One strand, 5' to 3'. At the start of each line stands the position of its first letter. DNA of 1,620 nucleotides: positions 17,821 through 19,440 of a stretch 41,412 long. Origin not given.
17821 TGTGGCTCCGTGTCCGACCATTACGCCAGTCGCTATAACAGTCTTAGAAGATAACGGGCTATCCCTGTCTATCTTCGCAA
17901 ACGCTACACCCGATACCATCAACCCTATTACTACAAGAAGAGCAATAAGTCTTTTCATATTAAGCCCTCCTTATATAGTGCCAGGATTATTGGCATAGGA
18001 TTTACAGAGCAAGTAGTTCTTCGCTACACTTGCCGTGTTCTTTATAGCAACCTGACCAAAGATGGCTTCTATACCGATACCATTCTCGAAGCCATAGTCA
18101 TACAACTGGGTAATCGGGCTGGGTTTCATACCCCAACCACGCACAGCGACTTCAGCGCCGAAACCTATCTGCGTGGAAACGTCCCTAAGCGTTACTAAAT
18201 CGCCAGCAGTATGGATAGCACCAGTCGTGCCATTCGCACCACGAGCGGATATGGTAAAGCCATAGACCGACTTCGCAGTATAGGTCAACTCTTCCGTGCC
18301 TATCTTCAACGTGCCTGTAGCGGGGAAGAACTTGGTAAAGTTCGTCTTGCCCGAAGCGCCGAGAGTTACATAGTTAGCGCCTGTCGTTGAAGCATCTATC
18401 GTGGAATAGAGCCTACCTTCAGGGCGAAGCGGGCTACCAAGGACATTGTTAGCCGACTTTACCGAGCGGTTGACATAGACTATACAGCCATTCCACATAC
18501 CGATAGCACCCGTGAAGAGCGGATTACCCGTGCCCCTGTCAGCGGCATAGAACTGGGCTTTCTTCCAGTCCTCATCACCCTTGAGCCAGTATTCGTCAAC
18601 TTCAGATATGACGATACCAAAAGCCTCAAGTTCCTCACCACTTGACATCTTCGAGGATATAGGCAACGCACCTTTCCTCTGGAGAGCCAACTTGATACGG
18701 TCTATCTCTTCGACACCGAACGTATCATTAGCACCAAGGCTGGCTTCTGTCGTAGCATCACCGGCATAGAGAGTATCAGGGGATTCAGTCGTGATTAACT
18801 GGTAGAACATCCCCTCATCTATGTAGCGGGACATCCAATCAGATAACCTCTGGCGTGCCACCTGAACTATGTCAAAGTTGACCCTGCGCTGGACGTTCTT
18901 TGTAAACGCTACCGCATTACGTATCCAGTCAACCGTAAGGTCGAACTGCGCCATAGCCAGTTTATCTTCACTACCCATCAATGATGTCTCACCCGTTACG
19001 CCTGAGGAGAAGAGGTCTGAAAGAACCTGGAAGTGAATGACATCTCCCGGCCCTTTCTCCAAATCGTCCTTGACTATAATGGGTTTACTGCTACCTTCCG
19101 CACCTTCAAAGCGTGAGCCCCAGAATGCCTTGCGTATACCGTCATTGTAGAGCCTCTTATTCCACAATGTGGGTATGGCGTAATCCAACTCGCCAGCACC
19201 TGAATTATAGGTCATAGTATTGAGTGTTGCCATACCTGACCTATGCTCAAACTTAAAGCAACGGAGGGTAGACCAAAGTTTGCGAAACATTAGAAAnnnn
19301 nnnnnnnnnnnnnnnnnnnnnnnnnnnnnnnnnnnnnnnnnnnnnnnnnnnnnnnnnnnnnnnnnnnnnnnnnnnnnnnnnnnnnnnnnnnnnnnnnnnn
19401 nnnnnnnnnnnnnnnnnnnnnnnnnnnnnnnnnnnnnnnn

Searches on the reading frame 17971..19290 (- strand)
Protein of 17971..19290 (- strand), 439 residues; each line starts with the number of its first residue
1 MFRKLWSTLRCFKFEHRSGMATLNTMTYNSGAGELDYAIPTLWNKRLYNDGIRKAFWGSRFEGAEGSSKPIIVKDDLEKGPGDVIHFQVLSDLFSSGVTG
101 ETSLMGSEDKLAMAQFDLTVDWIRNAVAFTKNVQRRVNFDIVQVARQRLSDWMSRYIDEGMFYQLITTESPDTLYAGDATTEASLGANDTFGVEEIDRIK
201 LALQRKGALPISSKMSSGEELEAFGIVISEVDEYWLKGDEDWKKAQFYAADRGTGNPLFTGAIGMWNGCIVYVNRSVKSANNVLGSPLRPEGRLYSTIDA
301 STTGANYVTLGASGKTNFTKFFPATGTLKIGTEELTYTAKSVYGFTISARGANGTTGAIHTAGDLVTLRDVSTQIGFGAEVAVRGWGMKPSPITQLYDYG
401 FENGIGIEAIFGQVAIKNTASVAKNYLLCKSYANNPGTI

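Call 4: search_protein_families(library=pfam, proteins=[window:17971-19290:-], max_evalue=0.1)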
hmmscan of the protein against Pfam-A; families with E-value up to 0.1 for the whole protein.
window:17971-19290:- (439 aa): 1 family
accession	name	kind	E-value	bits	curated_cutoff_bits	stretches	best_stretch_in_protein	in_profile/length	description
PF13252.12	Phage_capsid_3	-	2.1e-23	83.3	23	2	65-172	33-141/376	Phage capsid protein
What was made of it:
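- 17971..19290 (-): Major capsid protein (439 aa). It is the upstream neighbour and anchors the conserved block. Pfam Phage_capsid_3, E 2.1e-23 (call 4).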

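Call 5: search_protein_families(library=phrogs, proteins=[window:17971-19290:-], max_evalue=0.01)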
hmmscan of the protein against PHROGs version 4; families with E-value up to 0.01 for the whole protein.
window:17971-19290:- (439 aa): 3 families
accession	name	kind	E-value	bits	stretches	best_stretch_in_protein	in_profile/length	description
phrog_334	-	head and packaging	5.5e-39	135.3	1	41-278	15-283/381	major head protein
phrog_13784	-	unknown function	1.3e-05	26.3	1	68-158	54-145/177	-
phrog_4406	-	head and packaging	0.00021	19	1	319-373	2941-2993/3231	virion structural protein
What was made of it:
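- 17971..19290 (-): PHROG 334 major head protein, E 5.5e-39 (call 5).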

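Call 11: search_dna_similar(query=window:17971-19290:-, collection=phages, mode=protein, max_rows=15)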
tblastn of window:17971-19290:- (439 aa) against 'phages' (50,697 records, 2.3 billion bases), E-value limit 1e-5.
Records with a match: 196; places in all: 196; records where one place covers at least 80% of the query: 0.
Best place of each record, by identity: <60% 196.
By first word of the organism name: Escherichia 66; Ralstonia 31; Stx2a-converting 28; Stx2-converting 12; Burkholderia 10; Klebsiella 6; Stx 6; Erwinia 5; Enterobacteria 5; Pseudomonas 4; and 12 more.
By host as written in the record: - 48; Escherichia coli K514 (EHEC) 7; Ralstonia pseudosolanacearum 6; Ralstonia solanacearum 5; Ralstonia pseudosolanacearum I-31 (MT043) 5; Burkholderia cenocepacia 4; Ralstonia pseudosolanacearum I-33 (MT061) 4; Ralstonia pseudosolanacearum I-15 (MT014) 4; and 80 more.
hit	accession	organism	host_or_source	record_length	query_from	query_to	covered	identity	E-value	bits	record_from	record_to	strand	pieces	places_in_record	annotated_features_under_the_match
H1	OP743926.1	Erwinia phage Stean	Erwinia amylovora 1/79Sm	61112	43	304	60%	29.2%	4e-18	93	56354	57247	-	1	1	putative major capsid protein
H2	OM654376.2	Paracoccus phage vB_PmaP_KLEP18-1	Paracoccus marcusii strain KR4M-18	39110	42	354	71%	22.7%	8e-11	71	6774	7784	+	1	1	major capsid protein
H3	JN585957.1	Erwinia phage PEp14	Erwinia pyrifoliae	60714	43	282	55%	29.6%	3e-16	87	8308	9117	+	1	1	hypothetical protein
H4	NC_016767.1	Erwinia phage PEp14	Erwinia pyrifoliae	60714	43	282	55%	29.6%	3e-16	87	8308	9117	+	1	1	major head protein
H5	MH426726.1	Erwinia phage Pavtok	Erwinia amylovora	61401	43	282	55%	28.9%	1e-15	86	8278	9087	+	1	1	putative major capsid protein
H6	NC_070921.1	Erwinia phage Pavtok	Erwinia amylovora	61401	43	282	55%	28.9%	1e-15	86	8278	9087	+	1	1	putative major capsid protein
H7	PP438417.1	Microcystis phage Mwe-JY25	Microcystis wesenbergii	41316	43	295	58%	27.1%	2e-11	72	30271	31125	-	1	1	hypothetical protein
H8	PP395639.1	Microcystis phage Mwe-JY07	Microcystis wesenbergii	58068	43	295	58%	27.1%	2e-11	72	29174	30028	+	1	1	hypothetical protein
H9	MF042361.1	Pseudomonas phage Skulduggery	Pseudomonas fluorescens SBW25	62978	43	282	55%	28.2%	2e-15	85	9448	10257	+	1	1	major capsid protein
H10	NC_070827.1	Pseudomonas phage Skulduggery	Pseudomonas fluorescens SBW25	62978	43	282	55%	28.2%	2e-15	85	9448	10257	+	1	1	major capsid protein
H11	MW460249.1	Pseudomonas phage Itty13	Pseudomonas aeruginosa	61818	43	282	55%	28.1%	2e-18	94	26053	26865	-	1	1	hypothetical protein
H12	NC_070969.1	Pseudomonas phage Itty13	Pseudomonas aeruginosa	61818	43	282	55%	28.1%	2e-18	94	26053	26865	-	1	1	hypothetical protein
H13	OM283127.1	Burkholderia phage JC1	Burkholderia cenocepacia Van1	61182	43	282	55%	27.8%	5e-13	77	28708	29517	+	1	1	major capsid protein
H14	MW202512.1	Caudoviricetes sp.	Manatee Spring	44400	58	288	53%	28.7%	6e-13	77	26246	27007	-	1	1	major capsid protein | hypothetical protein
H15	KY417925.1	Ochrobactrum phage POI1126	Ochrobactrum intermedium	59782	43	293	57%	26.3%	2e-15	85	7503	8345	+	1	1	major capsid protein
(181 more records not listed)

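Call 45: get_annotated_region(hit=H2, flank=6000)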
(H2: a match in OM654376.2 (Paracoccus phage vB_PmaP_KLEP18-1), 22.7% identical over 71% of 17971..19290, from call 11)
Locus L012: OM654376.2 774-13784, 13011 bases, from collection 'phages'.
description: Paracoccus phage vB_PmaP_KLEP18-1, complete genome.
organism: Paracoccus phage vB_PmaP_KLEP18-1 (NCBI taxid 2928861)
taxonomy: Viruses; Duplodnaviria; Heunggongvirae; Uroviricota; Caudoviricetes
host: Paracoccus marcusii strain KR4M-18; source: water samples from gypsum karst lake Kirkilai; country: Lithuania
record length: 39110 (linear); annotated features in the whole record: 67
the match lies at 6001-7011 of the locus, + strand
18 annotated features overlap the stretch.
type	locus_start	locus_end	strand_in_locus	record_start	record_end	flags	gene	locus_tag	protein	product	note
CDS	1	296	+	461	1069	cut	-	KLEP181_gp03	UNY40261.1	HNH endonuclease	-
CDS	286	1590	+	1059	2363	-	-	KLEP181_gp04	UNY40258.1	terminase large subunit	-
CDS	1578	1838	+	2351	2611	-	-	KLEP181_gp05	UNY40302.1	hypothetical protein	-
CDS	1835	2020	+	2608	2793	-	-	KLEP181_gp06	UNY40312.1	hypothetical protein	-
CDS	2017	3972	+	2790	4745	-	-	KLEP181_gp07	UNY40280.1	portal protein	-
CDS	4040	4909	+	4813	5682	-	-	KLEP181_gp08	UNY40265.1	hypothetical protein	-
CDS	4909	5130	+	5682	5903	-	-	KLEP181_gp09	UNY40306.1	hypothetical protein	-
CDS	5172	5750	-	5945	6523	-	-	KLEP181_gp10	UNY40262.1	HNH endonuclease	-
CDS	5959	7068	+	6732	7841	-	-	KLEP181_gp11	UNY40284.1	major capsid protein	-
CDS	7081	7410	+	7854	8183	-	-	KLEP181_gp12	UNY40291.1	structural protein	-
CDS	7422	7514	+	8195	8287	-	-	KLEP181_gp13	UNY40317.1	hypothetical protein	-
CDS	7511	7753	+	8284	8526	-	-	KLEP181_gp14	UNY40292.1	structural protein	-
CDS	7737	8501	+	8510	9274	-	-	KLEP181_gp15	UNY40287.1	putative tail adaptor protein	-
CDS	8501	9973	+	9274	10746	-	-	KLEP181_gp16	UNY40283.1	putative noozle protein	-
CDS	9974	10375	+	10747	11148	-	-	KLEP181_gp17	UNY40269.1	hypothetical protein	-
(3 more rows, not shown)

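Call 46: get_annotated_region(hit=H7, flank=6000)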
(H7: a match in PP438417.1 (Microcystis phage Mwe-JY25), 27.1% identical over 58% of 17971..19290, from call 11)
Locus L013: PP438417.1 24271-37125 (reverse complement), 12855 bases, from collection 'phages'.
description: Microcystis phage Mwe-JY25, complete genome.
organism: Microcystis phage Mwe-JY25 (NCBI taxid 3128148)
taxonomy: Viruses; Duplodnaviria; Heunggongvirae; Uroviricota; Caudoviricetes
host: Microcystis wesenbergii; source: China; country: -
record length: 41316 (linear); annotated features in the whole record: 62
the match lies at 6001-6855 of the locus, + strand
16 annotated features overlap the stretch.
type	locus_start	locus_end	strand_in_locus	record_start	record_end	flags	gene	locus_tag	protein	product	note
CDS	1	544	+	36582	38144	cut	-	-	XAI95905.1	hypothetical protein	-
CDS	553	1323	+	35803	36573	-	-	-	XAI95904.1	hypothetical protein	-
CDS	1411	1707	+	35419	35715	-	-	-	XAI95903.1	hypothetical protein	-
CDS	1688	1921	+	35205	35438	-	-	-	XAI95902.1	hypothetical protein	-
CDS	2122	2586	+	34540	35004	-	-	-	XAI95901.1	hypothetical protein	-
CDS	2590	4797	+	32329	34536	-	-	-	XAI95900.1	hypothetical protein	-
CDS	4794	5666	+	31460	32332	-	-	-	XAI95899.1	hypothetical protein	-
CDS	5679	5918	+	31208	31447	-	-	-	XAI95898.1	hypothetical protein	-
CDS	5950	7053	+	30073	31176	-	-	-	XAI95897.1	hypothetical protein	-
CDS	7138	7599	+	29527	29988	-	-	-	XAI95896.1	hypothetical protein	-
CDS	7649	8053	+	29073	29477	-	-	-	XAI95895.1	hypothetical protein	-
CDS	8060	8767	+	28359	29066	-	-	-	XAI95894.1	hypothetical protein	-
CDS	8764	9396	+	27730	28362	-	-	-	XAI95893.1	hypothetical protein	-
CDS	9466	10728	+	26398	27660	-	-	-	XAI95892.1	hypothetical protein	-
CDS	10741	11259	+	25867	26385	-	-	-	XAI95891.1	tail fibers protein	-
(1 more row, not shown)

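Call 67: get_annotated_region(hit=H4, flank=5000)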
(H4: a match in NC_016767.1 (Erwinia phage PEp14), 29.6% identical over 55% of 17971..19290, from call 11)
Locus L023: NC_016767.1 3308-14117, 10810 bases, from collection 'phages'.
description: Erwinia phage PEp14, complete genome.
organism: Erwinia phage PEp14 (NCBI taxid 1131315)
taxonomy: Viruses; Duplodnaviria; Heunggongvirae; Uroviricota; Caudoviricetes; Pavtokvirus; Pavtokvirus PEp14
host: Erwinia pyrifoliae; source: -; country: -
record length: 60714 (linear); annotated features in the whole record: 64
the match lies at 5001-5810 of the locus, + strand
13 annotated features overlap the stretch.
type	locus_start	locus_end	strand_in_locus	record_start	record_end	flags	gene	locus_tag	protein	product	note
CDS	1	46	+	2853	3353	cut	-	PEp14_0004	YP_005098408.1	hypothetical protein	similar to gp049 [Erwinia phage vB_EamP-S6]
CDS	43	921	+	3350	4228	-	-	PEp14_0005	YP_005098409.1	hypothetical protein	similar to phage minor tail protein L [Rahnella sp. Y9602]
CDS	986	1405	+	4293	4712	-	-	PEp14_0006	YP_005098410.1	DNA methyltransferase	similar to hypothetical protein OINT_3000018 [Ochrobactrum intermedium LMG 3301]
CDS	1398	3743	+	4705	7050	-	-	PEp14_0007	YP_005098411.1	portal protein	similar to hypothetical protein PBC5p43 [Sinorhizobium phage PBC5]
CDS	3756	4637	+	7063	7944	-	-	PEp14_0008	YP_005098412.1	hypothetical protein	similar to Bcep22gp52 [Burkholderia phage Bcep22]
CDS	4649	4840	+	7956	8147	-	-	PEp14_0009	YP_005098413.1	CsrA-like regulator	similar to gp49 [Burkholderia phage BcepIL02]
CDS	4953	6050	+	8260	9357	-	-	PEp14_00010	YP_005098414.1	major head protein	similar to hypothetical protein PBC5p07 [Sinorhizobium phage PBC5]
CDS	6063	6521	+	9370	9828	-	-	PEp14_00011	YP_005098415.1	virion structural protein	similar to gp51 [Burkholderia phage BcepIL02]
CDS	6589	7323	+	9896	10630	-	-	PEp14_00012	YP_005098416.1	hypothetical protein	similar to Bcep22gp57 [Burkholderia phage Bcep22]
CDS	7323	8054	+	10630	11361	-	-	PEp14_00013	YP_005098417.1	structural protein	similar to hypothetical protein OINT_3000028 [Ochrobactrum intermedium LMG 3301] and hypothetical protein PBC5p08 ...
CDS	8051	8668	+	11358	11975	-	-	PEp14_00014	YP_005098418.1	virion structural protein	similar to gp54 [Burkholderia phage BcepIL02]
CDS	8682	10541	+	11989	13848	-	cel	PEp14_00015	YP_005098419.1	cellulase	similar to glycoside hydrolase [Erwinia phage vB_EamP-S6]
CDS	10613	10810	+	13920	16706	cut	dpo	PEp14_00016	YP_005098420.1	EPS depolymerase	similar to EPS depolymerase [Erwinia phage vB_EamP-L1]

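Call 83: find_related_loci(query=A5, collection=genome_contigs, flank=8000)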
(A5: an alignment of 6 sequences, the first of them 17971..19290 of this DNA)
Query A5 (439 aa) in genome_contigs; peptide patterns used: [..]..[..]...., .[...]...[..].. (x = any residue, [..] = any of these).
125 stretches matched a pattern, but none encodes a relative of the query by tblastn (E <= 1e-3).

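Call 90: find_related_loci(query=A5, collection=viral_contigs, flank=7000)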
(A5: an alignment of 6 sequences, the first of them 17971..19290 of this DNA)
Query A5 (439 aa) in viral_contigs; peptide patterns used: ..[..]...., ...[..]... (x = any residue, [..] = any of these).
173 stretches matched a pattern; 28 encode a relative of the query (tblastn E <= 1e-3); 28 distinct loci.
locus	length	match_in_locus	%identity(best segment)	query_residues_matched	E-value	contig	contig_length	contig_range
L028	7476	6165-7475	99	1-437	0e+0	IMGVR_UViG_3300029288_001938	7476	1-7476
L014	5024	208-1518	85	4-439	0e+0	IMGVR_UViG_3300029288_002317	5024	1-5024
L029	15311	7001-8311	73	1-439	0e+0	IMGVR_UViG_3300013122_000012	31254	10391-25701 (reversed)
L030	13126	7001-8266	72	16-439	0e+0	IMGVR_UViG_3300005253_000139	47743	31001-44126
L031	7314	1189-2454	72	16-439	0e+0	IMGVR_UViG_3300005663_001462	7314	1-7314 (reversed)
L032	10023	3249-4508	71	20-439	0e+0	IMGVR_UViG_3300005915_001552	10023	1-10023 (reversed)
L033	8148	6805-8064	71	20-439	0e+0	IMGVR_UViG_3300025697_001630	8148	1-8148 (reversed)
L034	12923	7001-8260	71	20-439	0e+0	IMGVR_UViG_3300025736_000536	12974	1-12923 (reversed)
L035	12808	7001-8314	73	1-439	0e+0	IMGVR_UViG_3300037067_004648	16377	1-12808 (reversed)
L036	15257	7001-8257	71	19-439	0e+0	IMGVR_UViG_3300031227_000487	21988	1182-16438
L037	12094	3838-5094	71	19-439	0e+0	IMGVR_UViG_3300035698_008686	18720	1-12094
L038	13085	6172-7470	65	1-439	0e+0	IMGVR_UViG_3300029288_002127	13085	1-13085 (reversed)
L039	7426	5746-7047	67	4-439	0e+0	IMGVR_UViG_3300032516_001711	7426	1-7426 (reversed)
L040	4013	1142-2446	67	1-439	0e+0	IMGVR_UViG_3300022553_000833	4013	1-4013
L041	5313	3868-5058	70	42-439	0e+0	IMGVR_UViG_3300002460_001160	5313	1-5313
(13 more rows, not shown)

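Call 93: search_protein_families(library=pfam, proteins=[L029:9241-10704:+, L029:10697-10969:+, L029:9080-9271:+], max_evalue=0.1)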
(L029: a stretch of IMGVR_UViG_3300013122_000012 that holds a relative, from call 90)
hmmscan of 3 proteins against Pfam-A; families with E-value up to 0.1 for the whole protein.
L029:9241-10704:+ (487 aa): 16 families
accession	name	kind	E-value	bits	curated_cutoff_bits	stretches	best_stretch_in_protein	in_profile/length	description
PF07719.23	TPR_2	-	8.3e-18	63.4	27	2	400-429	3-32/34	Tetratricopeptide repeat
PF00515.34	TPR_1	-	5.5e-16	58.1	27.8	1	399-429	2-32/34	Tetratricopeptide repeat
PF13432.12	TPR_16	-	1.3e-13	51.5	32.7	2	342-396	9-63/65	Tetratricopeptide repeat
PF13181.12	TPR_8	-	3.6e-13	49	25.7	1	399-428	2-31/34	Tetratricopeptide repeat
PF13431.12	TPR_17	-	4.2e-13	48.9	24.4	3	387-417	2-32/34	Tetratricopeptide repeat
PF13414.12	TPR_11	-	1.1e-11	44.6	26.8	1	405-443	1-39/42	TPR repeat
PF13424.12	TPR_12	-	5.4e-10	39.8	30.1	1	365-427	4-74/77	Tetratricopeptide repeat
PF13176.12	TPR_7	-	1e-08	35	27.9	1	401-427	2-28/36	Tetratricopeptide repeat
PF13374.12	TPR_10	-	5.8e-07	29.8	27.5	1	403-427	7-31/42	Tetratricopeptide repeat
PF13428.12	TPR_14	-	2.7e-06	27.9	23.5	0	400-427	3-30/44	Tetratricopeptide repeat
PF14559.12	TPR_19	-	4.8e-06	27.2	25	2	409-472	2-65/68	Tetratricopeptide repeat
PF23914.1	TPR_CcmH_CycH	-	0.0014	18.9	42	1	398-429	50-81/158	Cytochrome c-type biogenesis protein H TPR domain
PF13174.12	TPR_6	-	0.0027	18.7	26.3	0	404-425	6-27/33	Tetratricopeptide repeat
PF13371.12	TPR_9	-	0.013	15.9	35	0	406-455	3-52/73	Tetratricopeptide repeat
PF03704.23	BTAD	-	0.014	16.2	22.1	1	349-423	47-121/146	Bacterial transcriptional activator domain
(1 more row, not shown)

L029:10697-10969:+ (90 aa): 2 families
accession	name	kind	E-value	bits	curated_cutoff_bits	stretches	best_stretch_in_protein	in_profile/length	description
PF23574.1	zf-C2H2_ZNF142_18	-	0.0062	17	27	1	65-89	3-27/35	Zinc finger protein 142 C2H2 domain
PF23612.1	zf-C2H2_ZN142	-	0.015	15.6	27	1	65-87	1-24/27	ZN142 C2H2 zinc finger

L029:9080-9271:+ (63 aa): 0 families
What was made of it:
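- The L029 replacement carries TPR repeats, typical of protein-binding domains (call 93).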
